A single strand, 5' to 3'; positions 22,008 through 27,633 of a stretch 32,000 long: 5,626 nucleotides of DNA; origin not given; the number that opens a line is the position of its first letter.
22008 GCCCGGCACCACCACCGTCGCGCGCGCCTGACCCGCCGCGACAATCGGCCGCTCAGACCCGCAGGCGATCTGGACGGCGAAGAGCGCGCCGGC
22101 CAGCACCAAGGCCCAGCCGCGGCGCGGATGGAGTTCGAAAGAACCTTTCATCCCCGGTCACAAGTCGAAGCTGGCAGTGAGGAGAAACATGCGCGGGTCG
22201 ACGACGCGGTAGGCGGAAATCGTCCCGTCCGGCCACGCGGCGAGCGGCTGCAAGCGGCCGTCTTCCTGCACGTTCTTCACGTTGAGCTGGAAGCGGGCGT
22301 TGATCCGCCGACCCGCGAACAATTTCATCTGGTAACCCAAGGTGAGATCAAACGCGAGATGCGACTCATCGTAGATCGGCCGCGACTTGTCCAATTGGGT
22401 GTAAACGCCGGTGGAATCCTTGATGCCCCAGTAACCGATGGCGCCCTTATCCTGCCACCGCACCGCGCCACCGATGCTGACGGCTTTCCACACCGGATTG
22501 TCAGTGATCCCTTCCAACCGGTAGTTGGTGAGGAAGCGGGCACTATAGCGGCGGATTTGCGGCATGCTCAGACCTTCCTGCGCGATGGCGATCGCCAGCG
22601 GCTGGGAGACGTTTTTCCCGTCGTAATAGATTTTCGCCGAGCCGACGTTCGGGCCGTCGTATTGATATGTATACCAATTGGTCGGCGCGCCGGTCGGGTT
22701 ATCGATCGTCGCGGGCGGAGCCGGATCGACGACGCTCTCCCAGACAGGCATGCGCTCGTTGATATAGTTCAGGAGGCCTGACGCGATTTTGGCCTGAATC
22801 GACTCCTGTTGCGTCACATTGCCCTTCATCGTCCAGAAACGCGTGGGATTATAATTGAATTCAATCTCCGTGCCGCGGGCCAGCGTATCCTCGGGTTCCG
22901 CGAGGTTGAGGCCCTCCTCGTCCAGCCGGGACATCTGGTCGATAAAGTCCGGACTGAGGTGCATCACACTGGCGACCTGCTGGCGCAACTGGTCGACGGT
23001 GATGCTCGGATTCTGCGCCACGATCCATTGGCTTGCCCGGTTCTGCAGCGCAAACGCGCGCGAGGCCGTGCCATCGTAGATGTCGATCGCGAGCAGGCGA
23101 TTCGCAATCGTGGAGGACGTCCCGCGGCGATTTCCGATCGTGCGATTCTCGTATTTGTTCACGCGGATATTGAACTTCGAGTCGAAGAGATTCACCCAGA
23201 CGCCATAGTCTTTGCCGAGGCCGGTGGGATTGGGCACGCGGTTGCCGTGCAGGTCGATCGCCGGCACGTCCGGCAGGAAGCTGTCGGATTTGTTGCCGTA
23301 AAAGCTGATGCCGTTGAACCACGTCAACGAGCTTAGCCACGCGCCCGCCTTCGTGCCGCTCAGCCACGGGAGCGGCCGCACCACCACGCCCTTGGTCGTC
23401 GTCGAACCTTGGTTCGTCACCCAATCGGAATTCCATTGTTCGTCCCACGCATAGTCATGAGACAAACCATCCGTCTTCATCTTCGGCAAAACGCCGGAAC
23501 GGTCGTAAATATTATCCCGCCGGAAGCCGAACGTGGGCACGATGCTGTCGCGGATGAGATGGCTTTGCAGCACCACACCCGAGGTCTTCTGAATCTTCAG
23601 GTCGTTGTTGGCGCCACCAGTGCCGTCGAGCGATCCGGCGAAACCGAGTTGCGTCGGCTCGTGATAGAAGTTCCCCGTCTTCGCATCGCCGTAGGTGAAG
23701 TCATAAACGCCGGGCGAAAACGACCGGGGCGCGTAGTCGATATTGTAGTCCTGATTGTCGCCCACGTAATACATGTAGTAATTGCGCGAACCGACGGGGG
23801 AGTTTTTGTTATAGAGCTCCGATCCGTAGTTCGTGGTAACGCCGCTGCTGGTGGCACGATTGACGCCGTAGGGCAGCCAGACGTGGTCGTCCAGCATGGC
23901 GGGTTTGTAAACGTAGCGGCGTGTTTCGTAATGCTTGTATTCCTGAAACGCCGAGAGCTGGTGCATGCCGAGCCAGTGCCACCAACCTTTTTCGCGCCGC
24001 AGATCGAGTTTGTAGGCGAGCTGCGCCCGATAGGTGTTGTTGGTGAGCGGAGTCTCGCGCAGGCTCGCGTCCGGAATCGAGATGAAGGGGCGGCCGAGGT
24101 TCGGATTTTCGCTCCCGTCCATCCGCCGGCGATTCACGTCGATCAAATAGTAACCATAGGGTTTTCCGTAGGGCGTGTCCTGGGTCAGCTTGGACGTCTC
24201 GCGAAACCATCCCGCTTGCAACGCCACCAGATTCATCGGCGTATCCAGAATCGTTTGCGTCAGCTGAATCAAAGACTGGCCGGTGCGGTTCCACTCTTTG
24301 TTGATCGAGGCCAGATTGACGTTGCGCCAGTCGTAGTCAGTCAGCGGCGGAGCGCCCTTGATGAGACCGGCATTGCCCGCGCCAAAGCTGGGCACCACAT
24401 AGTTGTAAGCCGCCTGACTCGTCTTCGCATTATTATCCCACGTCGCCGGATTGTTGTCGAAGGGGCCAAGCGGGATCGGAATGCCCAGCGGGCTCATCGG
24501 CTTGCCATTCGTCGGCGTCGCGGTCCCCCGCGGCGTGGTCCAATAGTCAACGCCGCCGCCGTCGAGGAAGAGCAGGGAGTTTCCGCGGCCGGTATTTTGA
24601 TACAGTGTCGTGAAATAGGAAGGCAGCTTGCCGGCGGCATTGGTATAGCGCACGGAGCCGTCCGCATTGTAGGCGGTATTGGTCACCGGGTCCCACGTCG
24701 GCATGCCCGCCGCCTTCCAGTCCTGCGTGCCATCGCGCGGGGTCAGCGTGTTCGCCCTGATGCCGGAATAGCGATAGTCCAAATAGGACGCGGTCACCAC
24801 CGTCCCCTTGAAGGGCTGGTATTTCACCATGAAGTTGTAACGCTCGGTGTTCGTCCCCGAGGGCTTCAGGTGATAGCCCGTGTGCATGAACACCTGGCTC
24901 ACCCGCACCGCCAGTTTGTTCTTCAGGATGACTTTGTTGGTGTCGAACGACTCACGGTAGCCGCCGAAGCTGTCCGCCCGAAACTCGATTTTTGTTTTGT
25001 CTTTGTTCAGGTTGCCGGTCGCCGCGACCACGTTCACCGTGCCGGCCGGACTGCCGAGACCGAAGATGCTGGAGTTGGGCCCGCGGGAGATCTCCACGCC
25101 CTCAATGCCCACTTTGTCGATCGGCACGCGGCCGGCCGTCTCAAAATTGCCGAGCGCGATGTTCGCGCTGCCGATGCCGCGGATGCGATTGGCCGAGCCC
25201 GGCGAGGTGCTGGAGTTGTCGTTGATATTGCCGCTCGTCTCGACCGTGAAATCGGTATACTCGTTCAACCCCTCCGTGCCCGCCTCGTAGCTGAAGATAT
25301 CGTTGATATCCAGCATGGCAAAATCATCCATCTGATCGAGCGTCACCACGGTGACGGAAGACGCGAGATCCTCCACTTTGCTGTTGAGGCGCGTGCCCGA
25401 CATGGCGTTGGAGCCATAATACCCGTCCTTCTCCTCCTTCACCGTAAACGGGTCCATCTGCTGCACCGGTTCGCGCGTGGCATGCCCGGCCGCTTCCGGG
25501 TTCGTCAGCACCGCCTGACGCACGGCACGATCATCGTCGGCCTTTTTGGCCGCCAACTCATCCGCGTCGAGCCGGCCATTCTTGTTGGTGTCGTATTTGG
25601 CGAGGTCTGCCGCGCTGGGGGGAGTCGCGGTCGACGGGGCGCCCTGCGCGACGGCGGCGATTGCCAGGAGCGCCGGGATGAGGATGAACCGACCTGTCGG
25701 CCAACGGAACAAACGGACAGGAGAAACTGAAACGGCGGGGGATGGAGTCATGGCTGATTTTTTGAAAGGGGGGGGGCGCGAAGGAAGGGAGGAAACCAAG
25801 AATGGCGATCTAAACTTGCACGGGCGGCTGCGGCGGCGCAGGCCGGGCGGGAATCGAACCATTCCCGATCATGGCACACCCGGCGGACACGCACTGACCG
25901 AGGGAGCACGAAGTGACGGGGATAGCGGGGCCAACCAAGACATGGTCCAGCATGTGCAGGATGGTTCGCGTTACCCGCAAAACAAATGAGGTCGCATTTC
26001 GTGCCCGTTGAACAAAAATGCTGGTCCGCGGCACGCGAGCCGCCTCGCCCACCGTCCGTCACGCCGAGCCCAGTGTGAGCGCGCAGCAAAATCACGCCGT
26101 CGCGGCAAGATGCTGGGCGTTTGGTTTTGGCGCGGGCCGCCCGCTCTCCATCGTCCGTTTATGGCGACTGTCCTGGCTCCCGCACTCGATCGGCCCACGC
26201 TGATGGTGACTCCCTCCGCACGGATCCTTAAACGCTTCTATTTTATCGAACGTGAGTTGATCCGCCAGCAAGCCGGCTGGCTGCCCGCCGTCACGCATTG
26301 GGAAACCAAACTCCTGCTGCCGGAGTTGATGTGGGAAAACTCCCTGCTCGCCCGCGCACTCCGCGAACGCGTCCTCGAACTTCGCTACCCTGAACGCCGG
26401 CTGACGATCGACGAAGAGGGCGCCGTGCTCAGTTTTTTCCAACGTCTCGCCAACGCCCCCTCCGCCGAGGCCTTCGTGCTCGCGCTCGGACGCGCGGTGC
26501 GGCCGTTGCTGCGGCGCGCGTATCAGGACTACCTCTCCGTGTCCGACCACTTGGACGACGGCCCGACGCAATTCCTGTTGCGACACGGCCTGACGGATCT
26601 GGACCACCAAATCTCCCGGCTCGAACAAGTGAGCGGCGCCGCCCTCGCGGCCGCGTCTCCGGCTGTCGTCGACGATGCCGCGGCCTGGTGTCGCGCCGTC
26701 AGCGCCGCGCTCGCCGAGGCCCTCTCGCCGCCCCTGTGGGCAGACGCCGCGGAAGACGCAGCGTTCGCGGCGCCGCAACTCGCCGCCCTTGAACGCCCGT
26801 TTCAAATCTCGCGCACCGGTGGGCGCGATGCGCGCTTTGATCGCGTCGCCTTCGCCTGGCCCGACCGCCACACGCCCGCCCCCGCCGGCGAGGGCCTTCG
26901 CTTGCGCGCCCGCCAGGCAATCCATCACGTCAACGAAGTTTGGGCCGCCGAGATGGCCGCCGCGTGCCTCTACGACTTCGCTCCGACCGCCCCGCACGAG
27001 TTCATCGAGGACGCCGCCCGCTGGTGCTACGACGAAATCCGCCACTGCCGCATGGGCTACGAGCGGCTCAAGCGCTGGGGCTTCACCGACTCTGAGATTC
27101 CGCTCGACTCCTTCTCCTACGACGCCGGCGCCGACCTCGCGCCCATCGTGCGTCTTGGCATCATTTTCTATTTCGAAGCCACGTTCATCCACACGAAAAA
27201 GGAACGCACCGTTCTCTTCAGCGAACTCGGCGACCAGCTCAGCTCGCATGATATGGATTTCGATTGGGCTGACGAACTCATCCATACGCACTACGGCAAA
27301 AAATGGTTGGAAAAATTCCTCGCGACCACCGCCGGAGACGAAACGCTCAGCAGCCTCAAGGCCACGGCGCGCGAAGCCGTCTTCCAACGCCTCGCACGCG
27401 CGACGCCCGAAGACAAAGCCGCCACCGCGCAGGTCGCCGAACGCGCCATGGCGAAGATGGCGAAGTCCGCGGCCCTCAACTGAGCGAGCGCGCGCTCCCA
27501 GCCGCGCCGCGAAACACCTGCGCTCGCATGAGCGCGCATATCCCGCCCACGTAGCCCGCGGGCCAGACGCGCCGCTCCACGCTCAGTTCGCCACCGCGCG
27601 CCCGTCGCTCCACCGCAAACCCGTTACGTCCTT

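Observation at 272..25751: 25.5-kb single-strand glycan locus led by a TonB receptor, with no SusD and no regulator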

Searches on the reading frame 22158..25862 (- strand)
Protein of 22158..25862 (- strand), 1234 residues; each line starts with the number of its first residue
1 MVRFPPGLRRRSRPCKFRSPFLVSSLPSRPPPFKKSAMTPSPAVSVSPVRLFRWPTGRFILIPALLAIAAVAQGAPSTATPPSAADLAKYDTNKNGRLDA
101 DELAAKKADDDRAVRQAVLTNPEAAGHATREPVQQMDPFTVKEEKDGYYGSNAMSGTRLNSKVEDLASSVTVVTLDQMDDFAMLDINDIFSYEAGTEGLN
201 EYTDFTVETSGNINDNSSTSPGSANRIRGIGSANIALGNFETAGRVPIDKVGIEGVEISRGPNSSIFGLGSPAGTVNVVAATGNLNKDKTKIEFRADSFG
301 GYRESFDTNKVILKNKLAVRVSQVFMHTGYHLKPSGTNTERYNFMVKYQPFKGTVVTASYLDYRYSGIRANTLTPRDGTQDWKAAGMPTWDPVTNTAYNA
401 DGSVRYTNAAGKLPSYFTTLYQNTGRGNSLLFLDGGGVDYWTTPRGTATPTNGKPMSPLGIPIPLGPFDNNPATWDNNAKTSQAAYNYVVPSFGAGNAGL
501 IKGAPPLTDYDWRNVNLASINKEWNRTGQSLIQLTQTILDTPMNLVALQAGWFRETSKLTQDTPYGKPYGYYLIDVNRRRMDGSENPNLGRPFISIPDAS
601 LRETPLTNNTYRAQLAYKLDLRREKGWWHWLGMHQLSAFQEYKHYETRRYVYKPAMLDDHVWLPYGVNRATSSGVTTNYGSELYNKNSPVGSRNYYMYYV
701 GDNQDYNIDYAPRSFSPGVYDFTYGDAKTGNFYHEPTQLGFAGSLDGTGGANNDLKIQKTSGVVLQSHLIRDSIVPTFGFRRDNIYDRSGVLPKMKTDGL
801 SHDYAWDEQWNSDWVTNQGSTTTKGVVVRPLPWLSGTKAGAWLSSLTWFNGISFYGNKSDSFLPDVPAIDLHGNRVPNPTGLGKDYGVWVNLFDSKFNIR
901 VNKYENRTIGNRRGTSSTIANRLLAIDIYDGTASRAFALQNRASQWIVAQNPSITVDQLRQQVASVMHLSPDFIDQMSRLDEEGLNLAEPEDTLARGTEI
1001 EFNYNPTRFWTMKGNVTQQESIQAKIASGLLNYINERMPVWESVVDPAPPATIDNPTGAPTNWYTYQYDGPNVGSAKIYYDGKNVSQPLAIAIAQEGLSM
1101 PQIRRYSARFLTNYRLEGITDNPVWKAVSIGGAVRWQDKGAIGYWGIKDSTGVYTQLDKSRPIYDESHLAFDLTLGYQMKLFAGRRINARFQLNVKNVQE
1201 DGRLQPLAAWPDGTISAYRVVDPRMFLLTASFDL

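Call 6: search_protein_families(library=pfam, proteins=[window:22158-25862:-], max_evalue=1)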
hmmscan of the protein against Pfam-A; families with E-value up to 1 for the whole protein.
window:22158-25862:- (1234 aa): 5 families
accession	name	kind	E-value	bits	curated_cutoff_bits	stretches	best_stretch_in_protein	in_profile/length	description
PF07715.20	Plug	-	2.6e-06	28.4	23.9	1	163-275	2-107/107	TonB-dependent Receptor Plug Domain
PF13202.12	EF-hand_5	-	0.021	14.8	25.9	1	87-104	5-22/25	EF hand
PF09965.14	DUF2199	-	0.062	13.8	25.7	1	885-960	67-135/146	Uncharacterized protein conserved in bacteria (DUF2199)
PF13405.12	EF-hand_6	-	0.063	13.5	25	1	89-104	8-23/30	EF-hand domain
PF00036.39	EF-hand_1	-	0.12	12.5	25.4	1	88-104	7-23/29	EF hand domain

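Call 9: search_protein_families(library=ncbifam, proteins=[window:22158-25862:-], max_evalue=0.01)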
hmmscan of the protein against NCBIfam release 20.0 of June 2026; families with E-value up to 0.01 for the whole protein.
window:22158-25862:- (1234 aa): 4 families
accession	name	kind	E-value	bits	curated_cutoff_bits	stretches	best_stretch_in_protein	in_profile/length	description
NF007349.0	PRK09840.1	equivalog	1.6e-06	26.4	686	1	122-324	27-216/760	catecholate siderophore receptor Fiu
NF010651.0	PRK14050.1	equivalog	3.3e-06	25.5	884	1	146-314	59-218/730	TonB-dependent siderophore receptor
NF010650.0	PRK14049.1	equivalog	1.3e-05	23.6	904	1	145-307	61-213/729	ferrioxamine B receptor precursor protein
NF007465.0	PRK10044.1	equivalog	3.5e-05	22.2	803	1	154-311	67-216/726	ferrichrome porin FhuA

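Call 14: find_related_loci(query=window:22158-25751:-, collection=genome_contigs, flank=10000)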
Query window:22158-25751:- (1197 aa) in genome_contigs; peptide patterns used: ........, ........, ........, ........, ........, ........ (x = any residue, [..] = any of these).
13 stretches matched a pattern; 5 encode a relative of the query (tblastn E <= 1e-3); 5 distinct loci.
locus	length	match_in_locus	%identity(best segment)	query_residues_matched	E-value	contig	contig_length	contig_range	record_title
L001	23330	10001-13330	47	23-1188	0e+0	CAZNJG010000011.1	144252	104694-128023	MAG TPA_asm: uncultured Opitutaceae bacterium isolate SRP344714_co2_250 genome assembly, contig: NODE_223_length_144252_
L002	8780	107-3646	38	23-1197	0e+0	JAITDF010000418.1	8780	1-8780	MAG: Opitutaceae bacterium isolate Nm470_bin120 k119_3963175, whole genome shotgun sequence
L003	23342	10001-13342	40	99-1197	0e+0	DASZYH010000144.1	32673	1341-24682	MAG TPA_asm: Opitutaceae bacterium isolate SMAG_U6205 k141_276903, whole genome shotgun sequence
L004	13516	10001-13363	40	87-1197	0e+0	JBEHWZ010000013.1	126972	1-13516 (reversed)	MAG: Verrucomicrobiota bacterium isolate ES1.bin.22 NODE_150_length_126972_cov_33.156416, whole genome shotgun sequence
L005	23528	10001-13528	36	85-1197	0e+0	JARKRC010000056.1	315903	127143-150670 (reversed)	MAG: Ereboglobus sp. isolate Reactor_metabat.82 k141_302656, whole genome shotgun sequence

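Call 83: search_protein_families(library=pfam, proteins=[L005:658-1689:-, L005:1388-2470:-, L005:2528-3964:+, L005:3968-5635:+, L005:13555-15858:+, L005:18549-19451:-, L005:19427-23527:+, L002:6986-8779:+, L001:13442-14260:+, L001:14264-17137:+], max_evalue=0.001)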
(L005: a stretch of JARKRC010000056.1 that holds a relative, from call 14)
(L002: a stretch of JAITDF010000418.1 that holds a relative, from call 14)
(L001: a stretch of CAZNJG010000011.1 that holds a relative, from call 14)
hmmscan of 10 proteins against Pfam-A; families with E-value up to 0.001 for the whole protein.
L005:658-1689:- (344 aa): 3 families
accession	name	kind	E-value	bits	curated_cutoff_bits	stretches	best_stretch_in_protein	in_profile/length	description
PF13561.12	adh_short_C2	-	4.8e-54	183.9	27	1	110-337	5-236/236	Enoyl-(Acyl carrier protein) reductase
PF00106.31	adh_short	-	1.2e-42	146.1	26.6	1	103-286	2-192/195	short chain dehydrogenase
PF08659.16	KR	-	3.7e-05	24.2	22.6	1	103-245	2-151/180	KR domain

L005:1388-2470:- (361 aa): 1 family
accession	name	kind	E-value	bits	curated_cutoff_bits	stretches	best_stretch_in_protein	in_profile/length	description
PF04909.20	Amidohydro_2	-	3.6e-22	79.9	26.4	1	34-344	1-282/289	Amidohydrolase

L005:2528-3964:+ (479 aa): 1 family
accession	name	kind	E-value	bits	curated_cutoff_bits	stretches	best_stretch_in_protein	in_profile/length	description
PF00202.27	Aminotran_3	-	1.1e-50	173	30.5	1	54-375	7-333/403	Aminotransferase class-III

L005:3968-5635:+ (556 aa): 2 families
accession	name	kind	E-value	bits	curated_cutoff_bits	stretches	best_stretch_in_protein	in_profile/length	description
PF07364.17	DUF1485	-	1.7e-73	247.9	22.8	1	47-335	1-287/290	Metallopeptidase family M81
PF07171.17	MlrC_C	-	2.5e-42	145.6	27.2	1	352-535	2-178/178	MlrC C-terminus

L005:13555-15858:+ (768 aa): 7 families
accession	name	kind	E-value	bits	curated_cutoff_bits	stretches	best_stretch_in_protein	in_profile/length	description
PF19190.6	BACON_2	-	1.1e-09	38.5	25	1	550-615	2-68/94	Viral BACON domain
PF13229.12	Beta_helix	-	8.5e-09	35.7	25.9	1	174-365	2-142/158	Right handed beta helix region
PF00635.32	Motile_Sperm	-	1.5e-08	34.9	25.9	1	552-614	4-69/109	MSP (Major sperm protein) domain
PF22544.2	HYDIN_VesB_CFA65-like_Ig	-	6.5e-08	33.2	25.5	1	566-617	23-75/100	HYDIN/CFA65/VesB-like, Ig-like domain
PF24507.1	Ig_CFAP65_4th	-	1.2e-07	32.5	27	1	568-616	2-50/76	CFAP65, fourth Ig-like domain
PF22076.2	Cep192_D6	-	3.8e-05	24.3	35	1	552-615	6-71/101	Cep192 domain 6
PF22067.2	Cep192_D3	-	8.3e-05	23.1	27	1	565-615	20-70/99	Cep192 domain 3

L005:18549-19451:- (301 aa): 0 families

L005:19427-23527:+ (1367 aa): 1 family
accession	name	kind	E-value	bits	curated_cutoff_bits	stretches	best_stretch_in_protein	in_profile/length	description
PF12951.13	PATR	-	8e-10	39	27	3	1054-1084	1-29/30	Passenger-associated-transport-repeat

L002:6986-8779:+ (598 aa): 1 family
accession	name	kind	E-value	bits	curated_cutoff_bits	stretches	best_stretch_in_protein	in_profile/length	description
PF12951.13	PATR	-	1.2e-11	44.8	27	2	429-458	1-30/30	Passenger-associated-transport-repeat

L001:13442-14260:+ (273 aa): 2 families
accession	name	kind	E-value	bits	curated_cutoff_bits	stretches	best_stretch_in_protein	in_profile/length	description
PF01557.24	FAA_hydrolase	-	1.3e-75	254.2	23.9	1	62-269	2-213/214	Fumarylacetoacetate (FAA) hydrolase C-terminal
PF10370.14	Rv2993c-like_N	-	6.2e-05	24.3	21.3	1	5-56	1-50/50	Rv2993c-like, N-terminal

L001:14264-17137:+ (958 aa): 7 families
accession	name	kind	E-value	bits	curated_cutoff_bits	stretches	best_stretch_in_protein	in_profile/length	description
PF13927.12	Ig_3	-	8.5e-22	77.9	30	2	426-492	3-78/78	Immunoglobulin domain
PF07679.22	I-set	-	2.5e-21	76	23.7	2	426-500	2-85/90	Immunoglobulin I-set domain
PF13895.12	Ig_2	-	2.4e-17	63.3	27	1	428-506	5-79/79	Immunoglobulin domain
PF00544.25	Pectate_lyase_4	-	7.5e-16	58.8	24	1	564-742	30-211/211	Pectate lyase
PF13229.12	Beta_helix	-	3e-06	27.4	25.9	2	600-718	2-110/158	Right handed beta helix region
PF07686.23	V-set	-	2.4e-05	24.9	26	0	466-506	68-108/109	Immunoglobulin V-set domain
PF00047.31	ig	-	5e-05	24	21.8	1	433-497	2-77/81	Immunoglobulin domain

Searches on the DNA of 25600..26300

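Call 70: search_rna_families(source=window, start=25600, end=26300, threshold=evalue, max_evalue=1)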
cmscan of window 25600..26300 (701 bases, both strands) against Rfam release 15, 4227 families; matches with E-value up to 1: 0.
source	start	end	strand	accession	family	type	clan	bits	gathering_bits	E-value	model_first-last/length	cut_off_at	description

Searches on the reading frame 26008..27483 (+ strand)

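Call 6: search_protein_families(library=pfam, proteins=[window:26008-27483:+], max_evalue=1)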
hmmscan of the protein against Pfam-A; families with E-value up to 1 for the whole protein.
window:26008-27483:+ (491 aa): 1 family
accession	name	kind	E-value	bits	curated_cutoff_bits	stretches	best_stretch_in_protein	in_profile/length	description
PF04305.20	DUF455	-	1.7e-11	44.6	34.3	1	303-466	65-222/247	Protein of unknown function (DUF455)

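Call 9: search_protein_families(library=ncbifam, proteins=[window:26008-27483:+], max_evalue=0.01)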
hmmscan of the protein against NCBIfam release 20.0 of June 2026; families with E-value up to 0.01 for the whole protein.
window:26008-27483:+ (491 aa): 0 families
